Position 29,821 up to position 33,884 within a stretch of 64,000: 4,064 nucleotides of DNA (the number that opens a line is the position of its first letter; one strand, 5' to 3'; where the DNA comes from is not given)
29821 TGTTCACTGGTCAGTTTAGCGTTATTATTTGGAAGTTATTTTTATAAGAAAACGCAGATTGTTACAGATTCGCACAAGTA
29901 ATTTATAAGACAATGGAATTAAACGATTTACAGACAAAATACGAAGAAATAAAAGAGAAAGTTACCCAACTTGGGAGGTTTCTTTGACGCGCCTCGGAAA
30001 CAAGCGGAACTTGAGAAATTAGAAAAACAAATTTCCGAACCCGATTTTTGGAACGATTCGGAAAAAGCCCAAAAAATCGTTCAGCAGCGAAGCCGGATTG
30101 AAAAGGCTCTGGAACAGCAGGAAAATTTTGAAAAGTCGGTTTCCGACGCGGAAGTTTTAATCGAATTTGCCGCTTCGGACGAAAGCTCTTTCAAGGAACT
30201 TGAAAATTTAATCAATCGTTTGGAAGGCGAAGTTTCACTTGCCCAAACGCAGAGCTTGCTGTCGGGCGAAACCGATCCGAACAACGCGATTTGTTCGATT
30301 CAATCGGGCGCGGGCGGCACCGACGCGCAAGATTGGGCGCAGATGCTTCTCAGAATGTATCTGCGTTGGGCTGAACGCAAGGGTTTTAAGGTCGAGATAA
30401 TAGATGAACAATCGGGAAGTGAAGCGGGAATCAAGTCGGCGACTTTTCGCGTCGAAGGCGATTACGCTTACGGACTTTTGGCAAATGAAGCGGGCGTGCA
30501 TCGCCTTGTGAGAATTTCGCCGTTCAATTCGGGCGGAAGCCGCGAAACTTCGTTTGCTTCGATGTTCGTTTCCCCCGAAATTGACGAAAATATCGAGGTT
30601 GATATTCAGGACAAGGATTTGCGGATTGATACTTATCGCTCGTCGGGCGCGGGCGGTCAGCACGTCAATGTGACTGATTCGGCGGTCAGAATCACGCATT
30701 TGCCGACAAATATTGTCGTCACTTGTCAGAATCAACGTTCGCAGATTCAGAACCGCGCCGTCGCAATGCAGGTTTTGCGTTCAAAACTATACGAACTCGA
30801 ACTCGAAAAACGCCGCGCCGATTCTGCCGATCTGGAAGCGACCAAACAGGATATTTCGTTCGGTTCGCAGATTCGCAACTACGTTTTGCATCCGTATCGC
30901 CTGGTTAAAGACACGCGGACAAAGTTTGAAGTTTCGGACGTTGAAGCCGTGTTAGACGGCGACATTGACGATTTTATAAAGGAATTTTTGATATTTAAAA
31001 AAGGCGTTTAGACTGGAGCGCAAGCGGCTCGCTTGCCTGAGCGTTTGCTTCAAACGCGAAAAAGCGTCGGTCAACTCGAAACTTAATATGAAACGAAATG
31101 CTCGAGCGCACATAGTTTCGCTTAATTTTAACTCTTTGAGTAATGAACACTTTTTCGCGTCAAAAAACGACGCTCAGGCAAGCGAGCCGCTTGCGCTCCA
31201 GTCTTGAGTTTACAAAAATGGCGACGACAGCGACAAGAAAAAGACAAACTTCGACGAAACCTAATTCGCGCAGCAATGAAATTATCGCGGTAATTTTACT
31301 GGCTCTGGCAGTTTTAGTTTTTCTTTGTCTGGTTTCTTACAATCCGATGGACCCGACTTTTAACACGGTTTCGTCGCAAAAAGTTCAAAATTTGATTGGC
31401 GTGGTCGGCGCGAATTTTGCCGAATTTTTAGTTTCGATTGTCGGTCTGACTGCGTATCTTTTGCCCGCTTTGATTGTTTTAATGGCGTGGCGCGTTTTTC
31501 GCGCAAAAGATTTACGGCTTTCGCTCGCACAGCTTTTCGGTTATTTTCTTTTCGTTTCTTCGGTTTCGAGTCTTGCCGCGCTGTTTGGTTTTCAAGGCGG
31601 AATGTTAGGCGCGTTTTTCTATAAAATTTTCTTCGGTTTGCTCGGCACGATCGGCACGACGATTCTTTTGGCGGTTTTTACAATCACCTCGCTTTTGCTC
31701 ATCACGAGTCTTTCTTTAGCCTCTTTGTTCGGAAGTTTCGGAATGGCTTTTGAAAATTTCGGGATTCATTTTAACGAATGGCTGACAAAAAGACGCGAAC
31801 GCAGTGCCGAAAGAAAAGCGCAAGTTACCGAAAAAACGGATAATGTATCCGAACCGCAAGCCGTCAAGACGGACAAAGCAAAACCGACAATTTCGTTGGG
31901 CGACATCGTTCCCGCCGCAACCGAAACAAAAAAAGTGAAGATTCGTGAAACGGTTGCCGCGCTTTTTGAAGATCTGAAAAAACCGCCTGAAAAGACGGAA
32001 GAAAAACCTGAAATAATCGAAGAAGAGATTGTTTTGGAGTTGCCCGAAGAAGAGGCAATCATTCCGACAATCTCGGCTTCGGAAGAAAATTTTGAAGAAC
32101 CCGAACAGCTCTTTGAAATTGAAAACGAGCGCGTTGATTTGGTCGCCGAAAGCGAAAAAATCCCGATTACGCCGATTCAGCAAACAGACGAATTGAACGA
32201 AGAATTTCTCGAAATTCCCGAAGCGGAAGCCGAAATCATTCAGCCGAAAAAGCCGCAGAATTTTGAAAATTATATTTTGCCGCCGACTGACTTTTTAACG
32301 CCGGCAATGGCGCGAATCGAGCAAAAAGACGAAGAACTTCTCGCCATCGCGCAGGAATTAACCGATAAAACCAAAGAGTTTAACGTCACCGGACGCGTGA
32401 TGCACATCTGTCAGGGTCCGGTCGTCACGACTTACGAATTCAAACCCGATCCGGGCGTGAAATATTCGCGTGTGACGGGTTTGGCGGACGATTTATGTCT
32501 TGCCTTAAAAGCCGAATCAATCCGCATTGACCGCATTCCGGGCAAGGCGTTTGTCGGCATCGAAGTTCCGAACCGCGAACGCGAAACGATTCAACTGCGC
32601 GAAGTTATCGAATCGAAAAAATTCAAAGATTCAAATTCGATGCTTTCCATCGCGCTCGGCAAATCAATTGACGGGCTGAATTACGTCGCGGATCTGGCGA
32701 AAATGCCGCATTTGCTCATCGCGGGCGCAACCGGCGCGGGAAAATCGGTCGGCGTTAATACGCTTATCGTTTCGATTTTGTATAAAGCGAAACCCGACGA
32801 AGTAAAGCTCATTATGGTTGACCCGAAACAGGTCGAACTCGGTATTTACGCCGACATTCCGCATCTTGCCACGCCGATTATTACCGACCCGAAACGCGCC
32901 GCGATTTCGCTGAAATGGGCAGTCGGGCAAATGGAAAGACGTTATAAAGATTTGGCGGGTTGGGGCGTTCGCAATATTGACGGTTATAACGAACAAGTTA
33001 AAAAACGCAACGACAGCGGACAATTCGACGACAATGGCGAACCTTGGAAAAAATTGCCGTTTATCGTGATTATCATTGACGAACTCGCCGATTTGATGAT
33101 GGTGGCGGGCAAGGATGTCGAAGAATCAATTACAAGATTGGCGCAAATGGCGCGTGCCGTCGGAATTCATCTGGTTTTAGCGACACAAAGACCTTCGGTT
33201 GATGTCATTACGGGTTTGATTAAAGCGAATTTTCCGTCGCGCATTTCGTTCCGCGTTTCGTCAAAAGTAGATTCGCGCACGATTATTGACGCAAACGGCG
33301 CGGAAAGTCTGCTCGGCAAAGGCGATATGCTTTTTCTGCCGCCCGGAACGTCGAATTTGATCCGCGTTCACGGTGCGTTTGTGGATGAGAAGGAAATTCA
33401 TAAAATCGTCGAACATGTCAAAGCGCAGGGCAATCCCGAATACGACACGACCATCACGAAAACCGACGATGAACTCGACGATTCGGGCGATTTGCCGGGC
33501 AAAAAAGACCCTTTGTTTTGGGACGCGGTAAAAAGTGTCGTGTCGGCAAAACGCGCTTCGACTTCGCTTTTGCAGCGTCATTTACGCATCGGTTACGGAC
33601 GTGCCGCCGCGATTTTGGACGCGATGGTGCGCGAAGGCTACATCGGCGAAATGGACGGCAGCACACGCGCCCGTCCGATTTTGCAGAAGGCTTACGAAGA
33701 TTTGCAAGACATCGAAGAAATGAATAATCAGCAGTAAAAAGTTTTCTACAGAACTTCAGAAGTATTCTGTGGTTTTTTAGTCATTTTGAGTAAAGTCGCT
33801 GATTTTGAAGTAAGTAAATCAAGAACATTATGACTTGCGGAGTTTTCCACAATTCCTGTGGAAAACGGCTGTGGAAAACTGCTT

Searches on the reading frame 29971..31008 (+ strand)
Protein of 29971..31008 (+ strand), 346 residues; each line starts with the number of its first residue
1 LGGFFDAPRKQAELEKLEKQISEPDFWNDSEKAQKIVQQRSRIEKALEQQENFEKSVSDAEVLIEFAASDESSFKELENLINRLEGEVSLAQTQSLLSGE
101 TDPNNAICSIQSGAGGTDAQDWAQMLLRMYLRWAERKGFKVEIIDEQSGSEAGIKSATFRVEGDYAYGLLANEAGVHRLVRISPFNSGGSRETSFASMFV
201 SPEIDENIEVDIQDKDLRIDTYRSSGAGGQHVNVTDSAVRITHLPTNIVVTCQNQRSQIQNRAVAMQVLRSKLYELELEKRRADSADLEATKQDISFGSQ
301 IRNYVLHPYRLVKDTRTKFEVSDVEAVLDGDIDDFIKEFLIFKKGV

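Call 36: search_protein_families(library=pfam, proteins=[window:29971-31008:+])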
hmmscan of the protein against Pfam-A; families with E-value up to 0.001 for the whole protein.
window:29971-31008:+ (346 aa): 3 families
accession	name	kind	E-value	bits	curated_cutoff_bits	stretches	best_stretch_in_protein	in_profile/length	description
PF03462.23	PCRF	-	3.3e-55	187.4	24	1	11-197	2-193/194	PCRF domain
PF00472.26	RF-1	-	1.1e-41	141.8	35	1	206-316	1-116/116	RF-1 domain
PF16326.10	ABC_tran_CTD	-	0.00015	22.3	32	1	11-51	21-61/69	ABC transporter C-terminal domain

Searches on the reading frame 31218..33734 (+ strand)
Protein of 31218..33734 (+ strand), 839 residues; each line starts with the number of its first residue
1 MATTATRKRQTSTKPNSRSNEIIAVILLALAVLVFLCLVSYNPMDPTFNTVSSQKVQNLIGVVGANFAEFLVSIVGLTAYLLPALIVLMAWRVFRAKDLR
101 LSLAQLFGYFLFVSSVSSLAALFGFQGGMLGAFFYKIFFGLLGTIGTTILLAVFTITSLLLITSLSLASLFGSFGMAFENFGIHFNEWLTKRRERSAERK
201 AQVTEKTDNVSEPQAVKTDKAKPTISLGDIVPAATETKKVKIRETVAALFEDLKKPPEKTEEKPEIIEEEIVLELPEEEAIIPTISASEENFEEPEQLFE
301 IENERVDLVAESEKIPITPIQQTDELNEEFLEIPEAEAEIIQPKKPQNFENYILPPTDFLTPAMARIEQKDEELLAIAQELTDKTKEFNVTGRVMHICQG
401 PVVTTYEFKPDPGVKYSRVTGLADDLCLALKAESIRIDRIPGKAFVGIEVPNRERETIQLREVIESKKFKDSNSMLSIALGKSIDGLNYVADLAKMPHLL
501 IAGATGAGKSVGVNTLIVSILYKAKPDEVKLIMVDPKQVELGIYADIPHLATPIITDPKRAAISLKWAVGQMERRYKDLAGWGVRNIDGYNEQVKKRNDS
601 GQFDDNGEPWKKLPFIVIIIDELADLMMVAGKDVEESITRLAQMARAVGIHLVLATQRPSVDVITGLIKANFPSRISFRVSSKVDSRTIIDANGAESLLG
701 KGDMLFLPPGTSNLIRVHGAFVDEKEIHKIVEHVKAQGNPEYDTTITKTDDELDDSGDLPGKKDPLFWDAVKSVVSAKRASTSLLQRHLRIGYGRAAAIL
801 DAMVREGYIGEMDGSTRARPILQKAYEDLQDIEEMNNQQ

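Call 31: find_related_loci(query=window:31218-33734:+, collection=genome_contigs, flank=1500)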
Query window:31218-33734:+ (839 aa) in genome_contigs; peptide patterns used: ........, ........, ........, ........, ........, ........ (x = any residue, [..] = any of these).
600 stretches matched a pattern (row limit reached: there are more); 454 encode a relative of the query (tblastn E <= 1e-3); the best 80 are kept; 80 distinct loci.
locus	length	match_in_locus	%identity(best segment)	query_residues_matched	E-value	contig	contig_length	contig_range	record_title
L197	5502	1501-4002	87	1-837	0e+0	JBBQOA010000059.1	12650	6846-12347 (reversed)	MAG: Pyrinomonadales bacterium isolate Co_metawrap_249 Cmw_249_k141_26533117_length_12650_cov_8.0000, whole genome shotg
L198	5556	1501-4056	84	1-837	0e+0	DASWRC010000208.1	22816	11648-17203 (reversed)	MAG TPA_asm: Pyrinomonadaceae bacterium isolate SMAG_U3511 k141_2004972, whole genome shotgun sequence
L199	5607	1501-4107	81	1-837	0e+0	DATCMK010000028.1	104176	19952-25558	MAG TPA_asm: Pyrinomonadaceae bacterium isolate SMAG_U7147 k141_2560, whole genome shotgun sequence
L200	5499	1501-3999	84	1-837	0e+0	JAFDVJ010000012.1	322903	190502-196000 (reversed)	MAG: Acidobacteria bacterium isolate SZAS-13 ACID-KAN-6__12__length-322903, whole genome shotgun sequence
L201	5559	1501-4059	88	1-837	0e+0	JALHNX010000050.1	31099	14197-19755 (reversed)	MAG: Pyrinomonadaceae bacterium isolate Bin_76_1 c_000000006474, whole genome shotgun sequence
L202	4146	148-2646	73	8-833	0e+0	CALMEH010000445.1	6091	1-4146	MAG TPA_asm: uncultured Acidobacteria bacterium isolate SRR2107211_bin.18_CONCOCT_v1.1_MAG genome assembly, contig: ERZ7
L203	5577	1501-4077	82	1-837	0e+0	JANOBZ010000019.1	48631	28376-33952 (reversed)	MAG: Acidobacteriota bacterium isolate VAR_17_metabat_90 VAR_17_k141_15391, whole genome shotgun sequence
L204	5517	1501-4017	71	8-833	0e+0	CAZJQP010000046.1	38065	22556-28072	MAG TPA_asm: uncultured Blastocatellaceae bacterium isolate SRP189682_co1_493 genome assembly, contig: NODE_1407_length_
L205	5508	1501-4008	88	1-837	0e+0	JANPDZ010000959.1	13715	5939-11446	MAG: Acidobacteriota bacterium isolate VAR_78_metabat_320 VAR_78_k141_2312699, whole genome shotgun sequence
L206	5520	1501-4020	70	2-839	0e+0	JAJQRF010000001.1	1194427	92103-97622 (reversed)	MAG: Pyrinomonadaceae bacterium isolate cam-2 NODE_17_length_1194427_cov_10.222628, whole genome shotgun sequence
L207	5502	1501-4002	68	4-837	0e+0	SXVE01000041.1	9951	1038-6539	MAG: Acidobacteria bacterium isolate F1-140-MAGs169 F1-140__c33847, whole genome shotgun sequence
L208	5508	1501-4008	67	1-838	0e+0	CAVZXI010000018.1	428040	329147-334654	MAG: Pyrinomonadaceae bacterium isolate MFD04651.bin.2.22 genome assembly, contig: contig_3488, whole genome shotgun seq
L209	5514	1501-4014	65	5-837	0e+0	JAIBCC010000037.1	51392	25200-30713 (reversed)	MAG: Pyrinomonadaceae bacterium isolate SSF56 NODE_11850_length_51392_cov_31.281557, whole genome shotgun sequence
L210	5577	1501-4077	85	1-837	0e+0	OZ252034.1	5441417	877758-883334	MAG: Pyrinomonadaceae bacterium isolate 41dda736-7ff2-45ff-a8fc-0584c9c3cda8 genome assembly, chromosome: 1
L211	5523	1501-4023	64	8-834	0e+0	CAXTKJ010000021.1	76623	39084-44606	MAG TPA_asm: uncultured Pyrinomonadaceae bacterium isolate public_SRR11456921_metawrap_bin.8 genome assembly, contig: pu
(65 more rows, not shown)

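Call 36: search_protein_families(library=pfam, proteins=[window:31218-33734:+])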
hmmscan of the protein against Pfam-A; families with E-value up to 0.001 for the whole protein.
window:31218-33734:+ (839 aa): 5 families
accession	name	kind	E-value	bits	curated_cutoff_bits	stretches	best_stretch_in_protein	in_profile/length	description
PF01580.24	FtsK_SpoIIIE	-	2.6e-69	233.5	24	1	460-661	2-221/221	FtsK/SpoIIIE family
PF13491.11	FtsK_4TM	-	1.2e-29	103.6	23.1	1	18-173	3-169/171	4TM region of DNA translocase FtsK/SpoIIIE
PF17854.6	FtsK_alpha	-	3.1e-29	101.6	22.9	1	354-452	1-101/101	FtsK alpha domain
PF09397.16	FtsK_gamma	-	5.3e-20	71.3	30.6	1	762-822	2-61/63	Ftsk gamma domain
PF12846.13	AAA_10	-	3.7e-05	23.4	27.5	0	496-538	21-59/362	AAA-like domain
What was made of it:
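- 31218..33737 (+): Context: ftsK. Its ATG lies 14 nt after copy 3. Pfam FtsK domains (call 36).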
